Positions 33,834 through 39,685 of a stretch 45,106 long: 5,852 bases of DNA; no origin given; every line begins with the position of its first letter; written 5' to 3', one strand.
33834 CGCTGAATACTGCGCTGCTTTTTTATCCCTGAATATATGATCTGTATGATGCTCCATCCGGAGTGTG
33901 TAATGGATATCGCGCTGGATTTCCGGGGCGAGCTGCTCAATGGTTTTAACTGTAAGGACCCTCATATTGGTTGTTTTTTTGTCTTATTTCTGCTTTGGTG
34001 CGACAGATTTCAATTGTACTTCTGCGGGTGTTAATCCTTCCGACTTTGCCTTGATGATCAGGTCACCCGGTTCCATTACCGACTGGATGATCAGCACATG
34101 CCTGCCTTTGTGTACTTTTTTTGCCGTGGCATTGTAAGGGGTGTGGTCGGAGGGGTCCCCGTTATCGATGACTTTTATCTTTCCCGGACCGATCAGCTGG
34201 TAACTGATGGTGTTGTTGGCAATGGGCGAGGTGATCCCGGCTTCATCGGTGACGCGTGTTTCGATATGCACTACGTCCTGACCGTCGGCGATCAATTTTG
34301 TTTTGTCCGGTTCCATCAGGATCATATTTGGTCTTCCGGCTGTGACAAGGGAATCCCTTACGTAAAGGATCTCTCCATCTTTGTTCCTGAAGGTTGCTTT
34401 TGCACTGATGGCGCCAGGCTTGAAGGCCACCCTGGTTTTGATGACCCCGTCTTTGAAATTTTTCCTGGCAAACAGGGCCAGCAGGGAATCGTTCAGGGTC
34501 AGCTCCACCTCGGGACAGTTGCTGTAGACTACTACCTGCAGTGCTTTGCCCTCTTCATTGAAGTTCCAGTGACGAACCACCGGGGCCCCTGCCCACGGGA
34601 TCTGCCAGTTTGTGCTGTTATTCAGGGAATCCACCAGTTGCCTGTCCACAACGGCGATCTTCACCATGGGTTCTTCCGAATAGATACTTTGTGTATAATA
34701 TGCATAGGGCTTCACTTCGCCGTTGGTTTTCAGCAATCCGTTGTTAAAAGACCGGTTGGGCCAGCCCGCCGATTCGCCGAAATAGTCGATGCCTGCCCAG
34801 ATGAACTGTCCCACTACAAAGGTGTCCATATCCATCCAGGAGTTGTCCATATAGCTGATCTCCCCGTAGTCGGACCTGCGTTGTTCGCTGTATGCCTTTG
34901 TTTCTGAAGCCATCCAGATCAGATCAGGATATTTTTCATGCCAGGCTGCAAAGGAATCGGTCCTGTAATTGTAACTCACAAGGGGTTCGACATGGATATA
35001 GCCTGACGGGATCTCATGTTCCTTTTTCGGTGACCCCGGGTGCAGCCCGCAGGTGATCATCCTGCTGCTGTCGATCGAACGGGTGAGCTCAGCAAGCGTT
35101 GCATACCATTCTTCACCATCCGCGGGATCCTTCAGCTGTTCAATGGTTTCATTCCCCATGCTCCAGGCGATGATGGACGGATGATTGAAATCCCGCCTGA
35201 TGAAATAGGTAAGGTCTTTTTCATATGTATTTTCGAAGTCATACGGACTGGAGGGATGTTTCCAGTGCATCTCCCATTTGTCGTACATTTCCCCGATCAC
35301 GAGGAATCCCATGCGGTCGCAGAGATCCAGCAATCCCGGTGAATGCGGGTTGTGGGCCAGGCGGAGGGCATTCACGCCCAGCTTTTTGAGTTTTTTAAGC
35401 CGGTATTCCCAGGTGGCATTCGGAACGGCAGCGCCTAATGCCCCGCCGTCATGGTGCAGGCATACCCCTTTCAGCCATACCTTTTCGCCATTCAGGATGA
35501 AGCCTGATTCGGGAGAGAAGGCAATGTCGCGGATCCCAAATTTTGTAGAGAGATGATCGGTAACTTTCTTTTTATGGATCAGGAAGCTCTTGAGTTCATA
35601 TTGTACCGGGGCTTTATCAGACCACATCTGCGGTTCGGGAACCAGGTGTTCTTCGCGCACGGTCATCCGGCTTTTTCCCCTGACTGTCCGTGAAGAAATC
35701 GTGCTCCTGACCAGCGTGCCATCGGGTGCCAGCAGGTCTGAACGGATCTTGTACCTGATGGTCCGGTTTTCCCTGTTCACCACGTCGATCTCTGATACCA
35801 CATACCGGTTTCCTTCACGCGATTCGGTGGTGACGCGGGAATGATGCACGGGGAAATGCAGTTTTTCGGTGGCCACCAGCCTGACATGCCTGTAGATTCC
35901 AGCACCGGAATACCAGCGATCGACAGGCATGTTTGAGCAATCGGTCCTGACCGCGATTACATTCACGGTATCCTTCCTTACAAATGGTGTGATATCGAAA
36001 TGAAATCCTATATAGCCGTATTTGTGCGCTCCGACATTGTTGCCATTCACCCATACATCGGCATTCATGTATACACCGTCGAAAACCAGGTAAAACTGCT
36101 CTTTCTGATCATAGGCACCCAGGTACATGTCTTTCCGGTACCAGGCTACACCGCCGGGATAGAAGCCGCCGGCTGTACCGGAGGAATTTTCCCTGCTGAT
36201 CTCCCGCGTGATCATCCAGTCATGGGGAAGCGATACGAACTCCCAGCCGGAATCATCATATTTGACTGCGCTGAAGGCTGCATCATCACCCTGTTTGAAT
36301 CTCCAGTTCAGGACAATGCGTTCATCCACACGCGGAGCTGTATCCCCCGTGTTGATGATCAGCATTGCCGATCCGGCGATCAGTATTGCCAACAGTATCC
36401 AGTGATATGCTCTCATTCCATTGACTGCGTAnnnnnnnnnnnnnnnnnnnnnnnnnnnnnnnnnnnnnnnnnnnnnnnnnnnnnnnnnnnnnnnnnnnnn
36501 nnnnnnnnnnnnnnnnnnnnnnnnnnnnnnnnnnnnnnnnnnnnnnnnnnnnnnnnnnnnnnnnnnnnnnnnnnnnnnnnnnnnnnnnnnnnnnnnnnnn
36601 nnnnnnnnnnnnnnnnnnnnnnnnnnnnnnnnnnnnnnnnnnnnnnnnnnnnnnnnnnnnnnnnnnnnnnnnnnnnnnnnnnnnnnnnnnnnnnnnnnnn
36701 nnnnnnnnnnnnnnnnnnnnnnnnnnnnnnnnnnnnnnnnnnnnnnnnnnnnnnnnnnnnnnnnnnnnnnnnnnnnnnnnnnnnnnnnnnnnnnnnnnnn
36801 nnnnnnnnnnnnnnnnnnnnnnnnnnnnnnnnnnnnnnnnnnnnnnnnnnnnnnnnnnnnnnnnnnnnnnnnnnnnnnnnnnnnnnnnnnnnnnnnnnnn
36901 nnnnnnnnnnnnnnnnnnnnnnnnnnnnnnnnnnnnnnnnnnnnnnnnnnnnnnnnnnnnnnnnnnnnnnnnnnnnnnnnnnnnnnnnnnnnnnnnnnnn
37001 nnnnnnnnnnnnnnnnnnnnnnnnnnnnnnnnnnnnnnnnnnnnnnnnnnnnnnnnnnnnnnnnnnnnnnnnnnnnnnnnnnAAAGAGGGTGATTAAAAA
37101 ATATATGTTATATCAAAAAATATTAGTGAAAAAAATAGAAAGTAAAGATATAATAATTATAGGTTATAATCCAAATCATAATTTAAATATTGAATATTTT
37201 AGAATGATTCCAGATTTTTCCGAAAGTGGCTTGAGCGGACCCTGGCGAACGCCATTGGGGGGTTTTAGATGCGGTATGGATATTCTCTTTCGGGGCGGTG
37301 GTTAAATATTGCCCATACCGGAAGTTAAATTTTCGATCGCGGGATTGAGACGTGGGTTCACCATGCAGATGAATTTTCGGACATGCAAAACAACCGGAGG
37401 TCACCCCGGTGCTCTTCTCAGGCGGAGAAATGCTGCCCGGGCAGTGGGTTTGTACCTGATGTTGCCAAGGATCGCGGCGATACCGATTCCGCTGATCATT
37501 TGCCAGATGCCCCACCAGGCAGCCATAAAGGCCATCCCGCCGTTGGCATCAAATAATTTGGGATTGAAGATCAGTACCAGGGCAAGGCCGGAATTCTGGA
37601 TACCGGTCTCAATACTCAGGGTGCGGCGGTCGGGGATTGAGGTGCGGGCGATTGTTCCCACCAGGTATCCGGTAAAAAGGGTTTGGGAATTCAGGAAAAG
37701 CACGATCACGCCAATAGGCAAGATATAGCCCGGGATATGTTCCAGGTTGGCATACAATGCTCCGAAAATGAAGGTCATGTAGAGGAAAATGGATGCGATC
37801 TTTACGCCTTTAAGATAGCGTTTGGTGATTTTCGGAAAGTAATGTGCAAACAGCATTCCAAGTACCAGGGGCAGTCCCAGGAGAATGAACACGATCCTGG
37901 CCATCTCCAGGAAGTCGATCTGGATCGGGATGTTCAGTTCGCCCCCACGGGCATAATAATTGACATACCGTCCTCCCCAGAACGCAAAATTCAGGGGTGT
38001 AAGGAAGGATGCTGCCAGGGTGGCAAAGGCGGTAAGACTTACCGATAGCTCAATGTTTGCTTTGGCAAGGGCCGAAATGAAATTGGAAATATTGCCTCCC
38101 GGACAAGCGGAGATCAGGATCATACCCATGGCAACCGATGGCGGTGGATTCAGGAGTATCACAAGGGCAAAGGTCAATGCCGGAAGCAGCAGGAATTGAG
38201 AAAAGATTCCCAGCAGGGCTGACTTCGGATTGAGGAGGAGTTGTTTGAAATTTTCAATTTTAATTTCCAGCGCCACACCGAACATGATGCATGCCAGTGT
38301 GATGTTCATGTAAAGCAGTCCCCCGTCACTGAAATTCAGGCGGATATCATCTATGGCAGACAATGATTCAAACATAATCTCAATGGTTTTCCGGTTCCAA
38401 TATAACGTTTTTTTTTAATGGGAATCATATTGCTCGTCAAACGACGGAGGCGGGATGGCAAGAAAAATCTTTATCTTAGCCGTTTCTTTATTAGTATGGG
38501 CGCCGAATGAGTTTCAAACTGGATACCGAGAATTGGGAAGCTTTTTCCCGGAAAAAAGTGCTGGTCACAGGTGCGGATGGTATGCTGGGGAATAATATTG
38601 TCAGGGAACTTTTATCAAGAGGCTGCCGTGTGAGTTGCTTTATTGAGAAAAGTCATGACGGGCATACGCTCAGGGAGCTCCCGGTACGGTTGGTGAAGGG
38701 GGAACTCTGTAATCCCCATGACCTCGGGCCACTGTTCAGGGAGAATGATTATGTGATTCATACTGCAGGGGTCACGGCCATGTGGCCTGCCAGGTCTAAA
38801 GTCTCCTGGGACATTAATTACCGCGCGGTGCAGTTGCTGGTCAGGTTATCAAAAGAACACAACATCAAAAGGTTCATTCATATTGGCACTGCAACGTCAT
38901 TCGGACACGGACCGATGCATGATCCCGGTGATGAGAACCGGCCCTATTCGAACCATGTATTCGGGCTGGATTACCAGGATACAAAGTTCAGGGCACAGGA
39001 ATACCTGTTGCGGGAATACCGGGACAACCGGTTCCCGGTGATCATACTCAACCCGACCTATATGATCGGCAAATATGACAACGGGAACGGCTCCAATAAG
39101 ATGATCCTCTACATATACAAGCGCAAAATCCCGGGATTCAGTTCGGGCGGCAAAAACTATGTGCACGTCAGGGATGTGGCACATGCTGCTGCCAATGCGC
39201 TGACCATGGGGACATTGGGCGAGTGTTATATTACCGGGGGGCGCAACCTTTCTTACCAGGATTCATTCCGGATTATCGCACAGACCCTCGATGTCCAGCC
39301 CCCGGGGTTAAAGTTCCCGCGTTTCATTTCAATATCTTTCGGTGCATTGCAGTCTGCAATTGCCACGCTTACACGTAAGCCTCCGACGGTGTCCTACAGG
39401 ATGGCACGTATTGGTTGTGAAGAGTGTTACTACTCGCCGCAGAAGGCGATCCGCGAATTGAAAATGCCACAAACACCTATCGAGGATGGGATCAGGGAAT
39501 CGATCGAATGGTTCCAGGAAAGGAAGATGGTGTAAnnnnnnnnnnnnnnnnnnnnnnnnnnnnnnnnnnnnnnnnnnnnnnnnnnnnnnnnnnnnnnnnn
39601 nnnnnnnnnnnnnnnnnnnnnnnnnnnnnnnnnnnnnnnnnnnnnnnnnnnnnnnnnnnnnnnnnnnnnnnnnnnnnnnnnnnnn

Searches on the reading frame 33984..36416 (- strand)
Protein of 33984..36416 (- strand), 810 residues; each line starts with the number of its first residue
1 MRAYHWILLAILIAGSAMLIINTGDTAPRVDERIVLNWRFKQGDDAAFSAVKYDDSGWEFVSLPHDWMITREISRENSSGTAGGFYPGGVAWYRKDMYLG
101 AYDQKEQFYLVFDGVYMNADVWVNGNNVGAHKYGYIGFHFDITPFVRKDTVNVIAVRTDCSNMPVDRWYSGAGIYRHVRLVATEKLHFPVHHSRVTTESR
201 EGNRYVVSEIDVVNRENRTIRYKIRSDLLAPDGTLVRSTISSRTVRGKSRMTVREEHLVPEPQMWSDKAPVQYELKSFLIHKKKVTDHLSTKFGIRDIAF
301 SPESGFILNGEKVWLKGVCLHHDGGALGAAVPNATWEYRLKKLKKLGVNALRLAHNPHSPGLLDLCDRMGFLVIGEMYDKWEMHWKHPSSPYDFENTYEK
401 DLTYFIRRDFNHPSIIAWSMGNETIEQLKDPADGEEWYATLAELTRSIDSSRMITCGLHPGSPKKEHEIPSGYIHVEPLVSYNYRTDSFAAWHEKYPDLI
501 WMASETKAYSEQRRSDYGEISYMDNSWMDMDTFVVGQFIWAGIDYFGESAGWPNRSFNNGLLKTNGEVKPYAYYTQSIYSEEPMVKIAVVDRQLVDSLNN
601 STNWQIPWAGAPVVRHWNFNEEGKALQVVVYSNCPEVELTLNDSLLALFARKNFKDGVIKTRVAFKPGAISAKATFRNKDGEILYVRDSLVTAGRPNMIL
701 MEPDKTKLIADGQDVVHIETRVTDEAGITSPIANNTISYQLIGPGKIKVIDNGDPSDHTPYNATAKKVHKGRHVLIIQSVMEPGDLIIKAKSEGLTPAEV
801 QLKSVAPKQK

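Call 34: search_protein_families(library=pfam, proteins=[window:33984-36416:-], max_evalue=0.00001)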
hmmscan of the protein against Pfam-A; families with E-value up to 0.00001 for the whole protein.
window:33984-36416:- (810 aa): 6 families
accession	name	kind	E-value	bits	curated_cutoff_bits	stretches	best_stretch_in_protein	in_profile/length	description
PF18565.7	Glyco_hydro2_C5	-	3.2e-26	91.6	32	1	701-801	3-103/103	Glycoside hydrolase family 2 C-terminal domain 5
PF02836.23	Glyco_hydro_2_C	-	9.7e-26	91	21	1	304-475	6-164/302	Glycosyl hydrolases family 2, TIM barrel domain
PF02837.24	Glyco_hydro_2_N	-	1.3e-19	71.2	28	1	38-182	8-167/169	Glycosyl hydrolases family 2, sugar binding domain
PF16355.11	DUF4982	-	1e-09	38.6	23.9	1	623-675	1-53/61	Domain of unknown function (DUF4982)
PF00703.27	Glyco_hydro_2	-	1.7e-09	38.9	23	1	194-296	7-109/109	Glycosyl hydrolases family 2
PF22666.2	Glyco_hydro_2_N2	-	1.9e-08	35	27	1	91-159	50-118/167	Glycosyl hydrolase 2 galactose-binding domain-like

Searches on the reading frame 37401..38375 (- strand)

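Call 34: search_protein_families(library=pfam, proteins=[window:37401-38375:-], max_evalue=0.00001)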
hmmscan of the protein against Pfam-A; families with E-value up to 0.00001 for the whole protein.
window:37401-38375:- (324 aa): 2 families
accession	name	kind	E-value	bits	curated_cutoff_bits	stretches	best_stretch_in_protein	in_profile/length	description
PF01758.21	SBF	-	1.7e-35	122.9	24.3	1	25-212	2-186/191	Sodium Bile acid symporter family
PF13593.11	SBF_like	-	1e-11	45.2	25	1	28-242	38-244/313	SBF-like CPA transporter family (DUF4137)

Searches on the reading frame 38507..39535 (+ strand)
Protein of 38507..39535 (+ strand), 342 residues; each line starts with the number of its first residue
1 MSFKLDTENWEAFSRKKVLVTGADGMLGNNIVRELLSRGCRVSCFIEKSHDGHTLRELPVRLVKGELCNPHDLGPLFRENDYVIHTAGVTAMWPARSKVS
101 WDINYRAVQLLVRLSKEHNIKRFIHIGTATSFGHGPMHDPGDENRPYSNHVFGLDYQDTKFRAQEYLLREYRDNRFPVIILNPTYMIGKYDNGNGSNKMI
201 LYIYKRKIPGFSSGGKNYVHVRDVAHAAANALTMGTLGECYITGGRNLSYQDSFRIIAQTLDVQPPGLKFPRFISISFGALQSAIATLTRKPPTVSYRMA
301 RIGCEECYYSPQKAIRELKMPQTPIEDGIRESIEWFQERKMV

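Call 92: search_protein_families(library=pfam, proteins=[window:38507-39535:+], max_evalue=0.00001)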
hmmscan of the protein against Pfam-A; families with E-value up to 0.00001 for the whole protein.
window:38507-39535:+ (342 aa): 7 families
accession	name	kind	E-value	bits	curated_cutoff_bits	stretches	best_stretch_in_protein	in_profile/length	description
PF01370.27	Epimerase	-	8.9e-28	97.7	20.9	1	18-234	1-227/240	NAD dependent epimerase/dehydratase family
PF07993.18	NAD_binding_4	-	4.3e-14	52.7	20.1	1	71-215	80-242/258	Male sterility protein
PF13460.12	NAD_binding_10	-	6.8e-12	46.1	27.2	1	22-233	1-182/184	NAD(P)H-binding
PF01073.25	3Beta_HSD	-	7.5e-12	45.3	22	1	19-226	1-223/280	3-beta hydroxysteroid dehydrogenase/isomerase family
PF16363.11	GDP_Man_Dehyd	-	8.9e-10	39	27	1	19-255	1-260/332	GDP-mannose 4,6 dehydratase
PF04321.23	RmlD_sub_bind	-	1.4e-06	28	27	1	17-133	2-106/287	RmlD substrate binding domain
PF05368.20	NmrA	-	9.6e-06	25.8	27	0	15-125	2-104/298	NmrA-like family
